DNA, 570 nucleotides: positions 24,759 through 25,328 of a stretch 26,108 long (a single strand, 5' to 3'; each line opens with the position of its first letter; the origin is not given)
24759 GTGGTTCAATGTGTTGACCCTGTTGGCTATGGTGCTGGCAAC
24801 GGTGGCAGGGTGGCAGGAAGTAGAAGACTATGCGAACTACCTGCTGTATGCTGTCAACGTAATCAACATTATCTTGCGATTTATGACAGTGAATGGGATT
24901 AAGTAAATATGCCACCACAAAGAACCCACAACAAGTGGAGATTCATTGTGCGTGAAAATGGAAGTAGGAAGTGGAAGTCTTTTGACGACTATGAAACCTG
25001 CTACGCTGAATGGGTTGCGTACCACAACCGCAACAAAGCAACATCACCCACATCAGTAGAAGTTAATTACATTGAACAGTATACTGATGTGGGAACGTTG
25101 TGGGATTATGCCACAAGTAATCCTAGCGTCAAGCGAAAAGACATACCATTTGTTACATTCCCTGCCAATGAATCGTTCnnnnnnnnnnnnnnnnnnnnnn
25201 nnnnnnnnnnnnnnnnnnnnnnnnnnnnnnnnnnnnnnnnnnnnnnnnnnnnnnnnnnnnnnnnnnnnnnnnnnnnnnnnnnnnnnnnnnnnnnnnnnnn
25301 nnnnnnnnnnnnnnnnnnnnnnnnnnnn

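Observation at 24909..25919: AP2-like DNA-binding domain fused to a metallophosphoesterase, directly upstream of terS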

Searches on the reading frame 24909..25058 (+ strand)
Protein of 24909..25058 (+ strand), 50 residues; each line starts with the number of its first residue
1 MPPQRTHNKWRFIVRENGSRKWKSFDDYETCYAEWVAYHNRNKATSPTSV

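Call 36: search_solved_structures(query=A3, max_evalue=10, show_alignments=4)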
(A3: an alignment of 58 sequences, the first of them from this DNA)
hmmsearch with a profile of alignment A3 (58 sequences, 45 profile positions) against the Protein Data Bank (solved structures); distinct sequences matched with E-value up to 10: 15.
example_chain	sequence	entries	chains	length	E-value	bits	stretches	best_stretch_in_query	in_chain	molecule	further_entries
5wx9_A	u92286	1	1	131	0.0024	20.9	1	17-38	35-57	Ethylene-responsive transcription factor ERF096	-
1gcc_A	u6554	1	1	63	0.021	17.9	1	17-38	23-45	ETHYLENE RESPONSIVE ELEMENT BINDING FACTOR 1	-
2gcc_A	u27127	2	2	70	0.024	17.7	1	17-38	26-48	ATERF1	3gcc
7et4_A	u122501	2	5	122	0.04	16.9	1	8-39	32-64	AP2/ERF and B3 domain-containing transcription repressor TEM1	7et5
4n2p_A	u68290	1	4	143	0.13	15.3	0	3-17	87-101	Protein archease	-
7wq5_A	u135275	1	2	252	0.13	15.3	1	6-37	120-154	Ethylene-responsive transcription factor WRI1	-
8h3v_F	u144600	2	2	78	0.19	14.8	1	9-32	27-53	DNA-directed RNA polymerase subunit omega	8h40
1uzc_A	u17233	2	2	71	0.21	14.6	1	24-44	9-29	HYPOTHETICAL PROTEIN FLJ21157 | Pre-mRNA-processing factor 40 homolog A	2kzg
2l9v_A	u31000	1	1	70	0.28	14.3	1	24-44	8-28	Pre-mRNA-processing factor 40 homolog A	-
5up5_A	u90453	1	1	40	0.32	14.1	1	25-44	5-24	EHEE_rd1_0284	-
2mhe_A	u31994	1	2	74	0.48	13.5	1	16-37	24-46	Uncharacterized protein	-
3bsu_A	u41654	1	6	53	0.96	12.5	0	20-39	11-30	Ribonuclease H1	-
8iuf_S4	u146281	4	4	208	1.9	11.6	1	20-36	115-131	NDUFS4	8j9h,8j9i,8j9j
5l33_A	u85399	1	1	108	3.3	10.8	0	6-20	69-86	denovo NTF2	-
9cb5_A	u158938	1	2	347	3.8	10.6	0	26-37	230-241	Nucleolin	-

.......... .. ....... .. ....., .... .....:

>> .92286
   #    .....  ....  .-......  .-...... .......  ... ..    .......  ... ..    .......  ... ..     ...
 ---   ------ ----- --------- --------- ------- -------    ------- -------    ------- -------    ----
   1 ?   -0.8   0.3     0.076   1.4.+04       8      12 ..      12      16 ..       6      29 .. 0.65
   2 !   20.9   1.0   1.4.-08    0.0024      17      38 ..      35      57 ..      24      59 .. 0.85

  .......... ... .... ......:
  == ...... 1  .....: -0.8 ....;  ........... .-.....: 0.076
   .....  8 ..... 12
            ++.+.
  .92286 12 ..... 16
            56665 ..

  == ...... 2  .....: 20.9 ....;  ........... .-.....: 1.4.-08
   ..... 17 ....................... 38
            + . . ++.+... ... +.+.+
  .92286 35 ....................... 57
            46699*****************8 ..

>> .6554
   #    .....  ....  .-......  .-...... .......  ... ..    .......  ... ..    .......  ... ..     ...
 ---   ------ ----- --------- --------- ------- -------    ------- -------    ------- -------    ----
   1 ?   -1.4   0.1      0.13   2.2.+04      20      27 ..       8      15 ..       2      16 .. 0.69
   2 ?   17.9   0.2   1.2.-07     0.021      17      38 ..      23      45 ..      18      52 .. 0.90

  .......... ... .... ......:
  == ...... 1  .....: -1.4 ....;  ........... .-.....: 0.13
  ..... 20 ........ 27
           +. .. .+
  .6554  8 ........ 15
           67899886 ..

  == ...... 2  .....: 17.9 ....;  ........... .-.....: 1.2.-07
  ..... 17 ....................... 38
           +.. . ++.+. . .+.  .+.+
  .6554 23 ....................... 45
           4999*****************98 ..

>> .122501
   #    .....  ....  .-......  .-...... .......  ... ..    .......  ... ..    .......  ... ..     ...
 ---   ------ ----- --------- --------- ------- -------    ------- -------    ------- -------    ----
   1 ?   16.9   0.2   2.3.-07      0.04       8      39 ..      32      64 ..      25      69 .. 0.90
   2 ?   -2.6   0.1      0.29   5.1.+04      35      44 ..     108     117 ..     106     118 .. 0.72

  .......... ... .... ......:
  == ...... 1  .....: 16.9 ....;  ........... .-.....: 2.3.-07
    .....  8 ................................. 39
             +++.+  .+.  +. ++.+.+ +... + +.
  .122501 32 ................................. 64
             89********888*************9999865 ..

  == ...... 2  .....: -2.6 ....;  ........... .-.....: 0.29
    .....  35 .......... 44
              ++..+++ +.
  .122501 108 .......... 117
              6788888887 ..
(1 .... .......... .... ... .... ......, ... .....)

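Call 43: predict_structure(alignment_id=A3)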
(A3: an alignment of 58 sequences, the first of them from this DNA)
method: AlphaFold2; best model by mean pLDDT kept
length: 50 residues; sequences in the alignment: 58
mean_pLDDT: 83.1   pTM: 0.58
mean pLDDT of the five models: 83.1, 81.8, 81.7, 81.4, 78.1
residues with pLDDT >= 90: 26; 70-90: 16; 50-70: 5; < 50: 3
segments of 3 or more residues with pLDDT < 50: 48-50
pLDDT, mean of each block of 10 residues (from residue 1): 87 89 92 90 58
secondary structure, 60 per line:
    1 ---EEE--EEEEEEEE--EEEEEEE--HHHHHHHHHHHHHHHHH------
elements in order: E4-6 E9-16 E19-25 H28-44

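Call 46: fold_search(model_id=the predicted structure, library=pdb)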
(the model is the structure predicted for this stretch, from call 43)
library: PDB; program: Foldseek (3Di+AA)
matches with E <= 10: 215; with E <= 0.001: 0
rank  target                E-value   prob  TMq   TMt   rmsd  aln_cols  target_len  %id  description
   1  7et4_G                1.1e+00  0.54  0.43  0.26   2.3        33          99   18  Crystal structure of Arabidopsis TEM1 AP2 domain (released 2021-09-15)
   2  3igm_B                1.3e+00  0.28  0.40  0.33  13.6        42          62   12  A 2.2A crystal structure of the AP2 domain of PF14_0633 from P. falciparum, bound as a domain-swapped dimer to its cog (released 2009-11-10)
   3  9hqv_Yn               1.4e+00  0.44  0.49  0.16   2.5        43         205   23  Cryo-EM structure of the small subunit of the mitochondrial ribosome from Toxoplasma gondii (released 2025-06-11)
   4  3vwo                  1.5e+00  0.15  0.30  0.10   6.5        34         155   26  Crystal structure of peptidoglycan hydrolase mutant from Sphingomonas sp. A1 (released 2013-09-04)
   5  4cj2_C                2.4e+00  0.25  0.46  0.39   5.3        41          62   17  Crystal structure of HEWL in complex with affitin H4 (released 2014-05-21)
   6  6sy0_C                2.7e+00  0.15  0.38  0.24   5.4        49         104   16  Structure of the Plasmodium falciparum SIP2 DNA-binding AP2 tandem repeat in complex with two SPE2 half-sites (released 2020-10-07)
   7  9g6k_LG               2.7e+00  0.15  0.36  0.17   4.6        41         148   20  LSU structure derived from the LSU sample of the mitoribosome from T. gondii. (released 2024-12-11)
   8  6owt_S                2.9e+00  0.33  0.50  0.22   2.9        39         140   20  Structure of SIVsmm Nef and SMM tetherin bound to the clathrin adaptor AP-2 complex (released 2019-09-25)
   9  2xiw_B                3.1e+00  0.20  0.45  0.35   7.4        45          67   16  Crystal structure of the Sac7d-derived IgG1-binder C3-C24S (released 2011-07-13)
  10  7pwg_T                3.1e+00  0.09  0.37  0.14  12.4        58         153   14  Cryo-EM structure of large subunit of Giardia lamblia ribosome at 2.7 A resolution (released 2022-04-20)
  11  4yly_B                3.3e+00  0.20  0.43  0.12   7.2        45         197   16  Crystal structure of peptidyl-tRNA hydrolase from a Gram-positive bacterium, staphylococcus aureus at 2.25 angstrom re (released 2016-01-27)
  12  9i05_XH               3.6e+00  0.14  0.35  0.14   4.1        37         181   22  Cryo-EM structure of the large subunit of the mitochondrial ribosome from Toxoplasma gondii (released 2025-06-11)
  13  8ova_AR               3.6e+00  0.08  0.30  0.21   6.2        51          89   12  CRYO-EM STRUCTURE OF TRYPANOSOMA BRUCEI PROCYCLIC FORM 80S RIBOSOME : PARENTAL STRAIN (released 2023-11-29)
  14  2dqr_B                3.6e+00  0.06  0.29  0.15  11.2        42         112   19  Crystal structure of the replication terminator protein mutant RTP.E39K.R42Q (released 2007-05-29)
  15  8odw_A                3.8e+00  0.18  0.38  0.04   2.2        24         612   17  Crystal structure of LbmA Ox-ACP didomain in complex with NADP and ethyl glycinate from the lobatamide PKS (Gynuella s (released 2023-05-31)
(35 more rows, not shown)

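Call 100: find_homologous_proteins(query=A3, max_evalue=0.01)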
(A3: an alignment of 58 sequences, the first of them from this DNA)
Query A3 (58 sequences) (50 aa, profile of the alignment): 3 proteins with E <= 0.01 among 287 candidates.
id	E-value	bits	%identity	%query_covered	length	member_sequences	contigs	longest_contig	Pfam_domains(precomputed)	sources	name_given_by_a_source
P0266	6.2e-10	56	-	-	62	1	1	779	-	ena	-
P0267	4.4e-9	54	-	-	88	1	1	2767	-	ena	-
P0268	1.4e-6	46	-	-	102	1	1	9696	-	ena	-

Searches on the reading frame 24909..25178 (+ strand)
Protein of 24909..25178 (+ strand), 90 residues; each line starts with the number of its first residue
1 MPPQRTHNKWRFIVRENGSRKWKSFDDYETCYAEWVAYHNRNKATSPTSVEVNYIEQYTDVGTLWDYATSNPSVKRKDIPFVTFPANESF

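Call 10: search_protein_families(library=pfam, proteins=[window:24909-25178:+], max_evalue=10)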
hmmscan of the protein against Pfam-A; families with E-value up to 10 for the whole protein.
seq(90 aa): 0 families

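Call 29: search_protein_families(library=pfam, alignment_id=A2, max_evalue=0.01)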
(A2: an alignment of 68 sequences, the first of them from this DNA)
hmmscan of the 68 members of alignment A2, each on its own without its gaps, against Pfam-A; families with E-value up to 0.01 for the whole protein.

A. member 1, seq(87 aa): 0 families

B. families by the number of members that match (of 68 scanned): 18 families
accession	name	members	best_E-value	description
PF08281.18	Sigma70_r4_2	3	1.1e-08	Sigma-70, region 4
PF13384.12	HTH_23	3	0.00026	Homeodomain-like domain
PF13412.12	HTH_24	2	8.4e-05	Winged helix-turn-helix DNA-binding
PF13404.12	HTH_AsnC-type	2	0.00032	AsnC-type helix-turn-helix domain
PF22448.1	RepB_primase_C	2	0.0012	RepB DNA-primase C-terminal helical domain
PF13936.12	HTH_38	2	0.0013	Helix-turn-helix domain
PF04545.22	Sigma70_r4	2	0.0015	Sigma-70, region 4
PF22980.2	Myb_DNA-bind_8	1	1.4e-05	Myb-like DNA-binding domain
PF09954.14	DUF2188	1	0.00013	Uncharacterized protein conserved in bacteria (DUF2188)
PF05036.18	SPOR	1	0.0015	SPOR domain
PF13518.12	HTH_28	1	0.0016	Helix-turn-helix domain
PF19889.5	DUF6362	1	0.0042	Domain of unknown function (DUF6362)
PF00392.27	GntR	1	0.0046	Bacterial regulatory proteins, gntR family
PF22564.2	HAAS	1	0.0057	HAAS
PF00196.25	GerE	1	0.0062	Bacterial regulatory proteins, luxR family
PF00847.26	AP2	1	0.0075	AP2 domain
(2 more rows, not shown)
